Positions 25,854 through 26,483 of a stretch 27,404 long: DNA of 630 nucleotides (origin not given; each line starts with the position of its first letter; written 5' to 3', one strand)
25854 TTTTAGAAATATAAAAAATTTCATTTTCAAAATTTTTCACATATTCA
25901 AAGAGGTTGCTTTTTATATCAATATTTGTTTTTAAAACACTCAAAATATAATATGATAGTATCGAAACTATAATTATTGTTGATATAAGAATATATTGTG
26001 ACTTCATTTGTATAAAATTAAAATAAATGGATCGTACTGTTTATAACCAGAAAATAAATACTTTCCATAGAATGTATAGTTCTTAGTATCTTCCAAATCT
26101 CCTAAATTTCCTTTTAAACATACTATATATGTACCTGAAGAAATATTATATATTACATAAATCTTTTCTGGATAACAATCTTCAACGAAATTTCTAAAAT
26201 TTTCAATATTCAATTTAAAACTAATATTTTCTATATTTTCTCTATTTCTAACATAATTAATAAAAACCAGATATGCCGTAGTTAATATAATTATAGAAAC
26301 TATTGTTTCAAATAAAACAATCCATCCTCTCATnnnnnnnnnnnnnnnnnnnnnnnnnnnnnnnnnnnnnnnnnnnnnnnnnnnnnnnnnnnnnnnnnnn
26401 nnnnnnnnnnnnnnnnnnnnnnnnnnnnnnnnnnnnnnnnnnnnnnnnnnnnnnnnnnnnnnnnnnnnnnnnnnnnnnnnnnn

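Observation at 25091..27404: Cluster of three pilin-like, Cys-rich small proteins plus a large sequon-rich protein: candidate surface filament or adhesion module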

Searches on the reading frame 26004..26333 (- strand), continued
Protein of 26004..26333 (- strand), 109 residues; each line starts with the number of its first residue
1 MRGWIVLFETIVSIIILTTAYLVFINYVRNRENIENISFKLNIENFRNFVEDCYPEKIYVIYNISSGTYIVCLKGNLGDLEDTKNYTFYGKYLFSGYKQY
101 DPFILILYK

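Call 69: find_encoding_contigs(protein=P0031, flank=8000, max_places=2)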
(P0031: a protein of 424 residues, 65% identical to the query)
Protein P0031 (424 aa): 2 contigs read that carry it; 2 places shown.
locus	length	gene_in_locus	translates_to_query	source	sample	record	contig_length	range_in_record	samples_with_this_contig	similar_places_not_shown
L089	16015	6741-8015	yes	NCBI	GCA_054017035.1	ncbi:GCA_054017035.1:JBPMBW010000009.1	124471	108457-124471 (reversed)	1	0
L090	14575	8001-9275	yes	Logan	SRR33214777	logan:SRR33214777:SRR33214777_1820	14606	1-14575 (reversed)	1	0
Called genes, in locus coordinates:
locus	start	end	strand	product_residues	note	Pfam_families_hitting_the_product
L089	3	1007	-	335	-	?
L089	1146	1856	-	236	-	PF04307:YdjM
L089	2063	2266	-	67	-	-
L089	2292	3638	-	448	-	PF01029:NusB (weak), PF22458:RsmF-B_ferredox (weak), PF08704:GCD14 (faint), PF01189:Methyltr_RsmB-F, PF01728:FtsJ, PF13847:Methyltransf_31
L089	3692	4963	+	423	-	PF01029:NusB, PF22458:RsmF-B_ferredox (weak), PF01189:Methyltr_RsmB-F, PF13847:Methyltransf_31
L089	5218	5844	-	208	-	PF13207:AAA_17 (weak)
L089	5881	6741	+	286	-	PF05569:Peptidase_M56, PF01435:Peptidase_M48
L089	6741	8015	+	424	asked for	PF01935:DUF87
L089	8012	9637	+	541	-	-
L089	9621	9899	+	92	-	-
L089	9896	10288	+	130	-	-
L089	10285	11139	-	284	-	PF00482:T2SSF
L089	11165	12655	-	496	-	PF00482:T2SSF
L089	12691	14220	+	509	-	PF00437:T2SSE, PF27713:UCP018868 (weak)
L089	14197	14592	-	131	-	-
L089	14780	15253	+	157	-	PF02308:MgtC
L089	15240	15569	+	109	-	PF04032:Rpr2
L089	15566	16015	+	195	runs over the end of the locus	-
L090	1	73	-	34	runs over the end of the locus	?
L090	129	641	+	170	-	PF00117:GATase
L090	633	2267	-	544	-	PF01558:POR, PF01855:POR_N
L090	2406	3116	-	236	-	PF04307:YdjM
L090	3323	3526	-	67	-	-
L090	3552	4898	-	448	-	PF01029:NusB (weak), PF22458:RsmF-B_ferredox (weak), PF08704:GCD14 (faint), PF01189:Methyltr_RsmB-F, PF01728:FtsJ, PF13847:Methyltransf_31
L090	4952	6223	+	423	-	PF01029:NusB, PF22458:RsmF-B_ferredox (weak), PF01189:Methyltr_RsmB-F, PF13847:Methyltransf_31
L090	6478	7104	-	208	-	PF13207:AAA_17 (weak)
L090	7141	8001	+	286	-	PF05569:Peptidase_M56, PF01435:Peptidase_M48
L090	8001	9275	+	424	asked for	PF01935:DUF87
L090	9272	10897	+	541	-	-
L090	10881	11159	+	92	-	-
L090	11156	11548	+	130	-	-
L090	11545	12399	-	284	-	PF00482:T2SSF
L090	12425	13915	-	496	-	PF00482:T2SSF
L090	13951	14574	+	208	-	?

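Call 70: find_encoding_contigs(protein=P0033, flank=8000, max_places=2)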
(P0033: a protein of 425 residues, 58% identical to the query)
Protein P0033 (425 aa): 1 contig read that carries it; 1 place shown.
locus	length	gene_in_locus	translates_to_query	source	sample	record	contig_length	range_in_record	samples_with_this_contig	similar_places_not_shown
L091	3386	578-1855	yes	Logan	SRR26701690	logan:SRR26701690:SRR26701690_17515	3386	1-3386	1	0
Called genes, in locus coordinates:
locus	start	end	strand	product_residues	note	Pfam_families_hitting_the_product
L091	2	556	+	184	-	?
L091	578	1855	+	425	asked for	PF01935:DUF87, PF05872:HerA_C (faint)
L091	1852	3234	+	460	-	PF00919:UPF0004, PF04055:Radical_SAM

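Call 73: find_related_loci(query=L089:12691-14217:+, collection=metagenome_contigs, flank=10000)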
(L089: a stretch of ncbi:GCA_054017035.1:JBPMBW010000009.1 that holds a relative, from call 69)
Query L089:12691-14217:+ (509 aa) in metagenome_contigs; peptide patterns used: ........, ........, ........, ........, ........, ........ (x = any residue, [..] = any of these).
149 stretches matched a pattern; 35 encode a relative of the query (tblastn E <= 1e-3); 35 distinct loci.
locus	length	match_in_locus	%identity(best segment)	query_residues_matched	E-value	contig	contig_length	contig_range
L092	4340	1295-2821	91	1-509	0e+0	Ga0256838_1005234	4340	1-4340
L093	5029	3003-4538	53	4-509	8e-177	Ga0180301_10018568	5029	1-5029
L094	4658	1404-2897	53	10-503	1e-174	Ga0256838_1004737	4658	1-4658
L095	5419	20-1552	51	4-508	4e-170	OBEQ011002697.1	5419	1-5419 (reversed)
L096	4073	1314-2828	48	3-503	5e-165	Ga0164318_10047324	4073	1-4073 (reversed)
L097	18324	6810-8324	48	3-503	4e-159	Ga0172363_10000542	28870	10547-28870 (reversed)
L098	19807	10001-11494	49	16-509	3e-157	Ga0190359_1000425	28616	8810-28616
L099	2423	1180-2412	53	4-409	9e-159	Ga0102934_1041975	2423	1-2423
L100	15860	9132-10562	51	24-504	1e-146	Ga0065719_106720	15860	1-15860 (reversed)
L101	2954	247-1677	48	24-504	6e-151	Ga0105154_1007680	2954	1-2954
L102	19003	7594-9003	44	28-498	8e-125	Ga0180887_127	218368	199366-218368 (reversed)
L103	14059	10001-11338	44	50-500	8e-121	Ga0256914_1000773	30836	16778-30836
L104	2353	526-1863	43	49-500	5e-127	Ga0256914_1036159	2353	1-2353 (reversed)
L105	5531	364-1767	43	28-500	3e-120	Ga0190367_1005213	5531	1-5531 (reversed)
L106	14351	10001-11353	44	48-503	8e-120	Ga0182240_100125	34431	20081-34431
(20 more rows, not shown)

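Call 76: list_cluster_members(proteins=[window:26004-26333:-, window:25561-26007:-, window:25091-25564:+, P0148, P0149, P0154, P0157, P0159, P0147])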
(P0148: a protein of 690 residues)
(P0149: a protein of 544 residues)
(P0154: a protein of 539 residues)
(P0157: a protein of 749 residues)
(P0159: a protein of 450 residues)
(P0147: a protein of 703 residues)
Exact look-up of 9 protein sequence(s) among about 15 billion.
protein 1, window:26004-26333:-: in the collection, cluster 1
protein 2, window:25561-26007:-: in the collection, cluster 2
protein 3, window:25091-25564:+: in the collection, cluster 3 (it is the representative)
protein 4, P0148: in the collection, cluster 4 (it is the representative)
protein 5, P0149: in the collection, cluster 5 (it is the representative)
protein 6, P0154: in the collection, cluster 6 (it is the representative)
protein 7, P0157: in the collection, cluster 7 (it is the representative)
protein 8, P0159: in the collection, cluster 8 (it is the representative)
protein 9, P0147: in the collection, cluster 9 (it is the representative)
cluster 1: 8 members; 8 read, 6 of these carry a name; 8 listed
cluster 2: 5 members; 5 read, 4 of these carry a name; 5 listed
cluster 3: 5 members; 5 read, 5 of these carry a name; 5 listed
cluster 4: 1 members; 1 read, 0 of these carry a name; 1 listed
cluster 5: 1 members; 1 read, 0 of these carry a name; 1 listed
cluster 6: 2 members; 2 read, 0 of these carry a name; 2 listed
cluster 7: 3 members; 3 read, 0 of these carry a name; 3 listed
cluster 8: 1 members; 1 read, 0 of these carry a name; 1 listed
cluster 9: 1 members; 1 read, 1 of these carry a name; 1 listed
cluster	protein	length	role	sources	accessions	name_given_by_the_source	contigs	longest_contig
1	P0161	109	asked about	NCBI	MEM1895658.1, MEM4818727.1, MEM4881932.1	MAG: hypothetical protein QXR54_00510 [Nanopusillaceae archaeon]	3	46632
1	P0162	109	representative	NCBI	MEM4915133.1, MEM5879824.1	MAG: hypothetical protein QXT85_00045 [Nanopusillaceae archaeon]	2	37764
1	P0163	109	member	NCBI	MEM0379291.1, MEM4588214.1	MAG: hypothetical protein QXW13_01710 [Nanopusillaceae archaeon]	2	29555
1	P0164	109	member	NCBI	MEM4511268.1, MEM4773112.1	MAG: hypothetical protein QXD25_00435 [Nanopusillaceae archaeon]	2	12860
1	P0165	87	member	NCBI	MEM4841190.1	MAG: hypothetical protein QXG80_00440, partial [Nanopusillaceae archaeon]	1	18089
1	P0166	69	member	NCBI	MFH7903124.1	MAG: hypothetical protein QXQ19_01500, partial [Candidatus Aenigmatarchaeota archaeon]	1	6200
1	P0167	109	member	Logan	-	-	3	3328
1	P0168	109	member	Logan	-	-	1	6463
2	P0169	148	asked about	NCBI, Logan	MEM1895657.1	MAG: hypothetical protein QXR54_00505 [Nanopusillaceae archaeon]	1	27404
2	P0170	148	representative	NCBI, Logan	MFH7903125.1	MAG: hypothetical protein QXQ19_01505 [Candidatus Aenigmatarchaeota archaeon]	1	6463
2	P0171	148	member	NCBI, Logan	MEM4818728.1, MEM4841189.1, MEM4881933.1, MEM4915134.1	MAG: hypothetical protein QXT85_00050 [Nanopusillaceae archaeon]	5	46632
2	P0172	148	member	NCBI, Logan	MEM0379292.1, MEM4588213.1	MAG: hypothetical protein QXW13_01705 [Nanopusillaceae archaeon]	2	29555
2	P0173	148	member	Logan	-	-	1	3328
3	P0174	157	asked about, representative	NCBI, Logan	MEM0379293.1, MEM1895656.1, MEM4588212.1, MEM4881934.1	MAG: hypothetical protein QXR54_00500 [Nanopusillaceae archaeon]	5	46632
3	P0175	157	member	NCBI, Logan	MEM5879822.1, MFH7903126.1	MAG: hypothetical protein QXQ16_00800 [Candidatus Aenigmatarchaeota archaeon]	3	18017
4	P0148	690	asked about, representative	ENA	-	-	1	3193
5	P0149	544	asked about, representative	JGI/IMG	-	-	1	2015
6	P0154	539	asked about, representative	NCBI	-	-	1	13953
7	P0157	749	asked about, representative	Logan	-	-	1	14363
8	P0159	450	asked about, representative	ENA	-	-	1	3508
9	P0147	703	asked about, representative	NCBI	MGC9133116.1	MAG: hypothetical protein ACP5GJ_01790 [Nanopusillaceae archaeon]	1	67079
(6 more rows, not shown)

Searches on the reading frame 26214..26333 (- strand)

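Call 61: search_protein_families(library=pfam, proteins=[window:26214-26333:-], max_evalue=10)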
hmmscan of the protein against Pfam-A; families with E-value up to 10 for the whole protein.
seq(40 aa): 1 family
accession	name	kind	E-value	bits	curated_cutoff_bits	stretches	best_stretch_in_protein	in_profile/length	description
PF12279.13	DUF3619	-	0.32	11.9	22.2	1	3-36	69-101/130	Protein of unknown function (DUF3619)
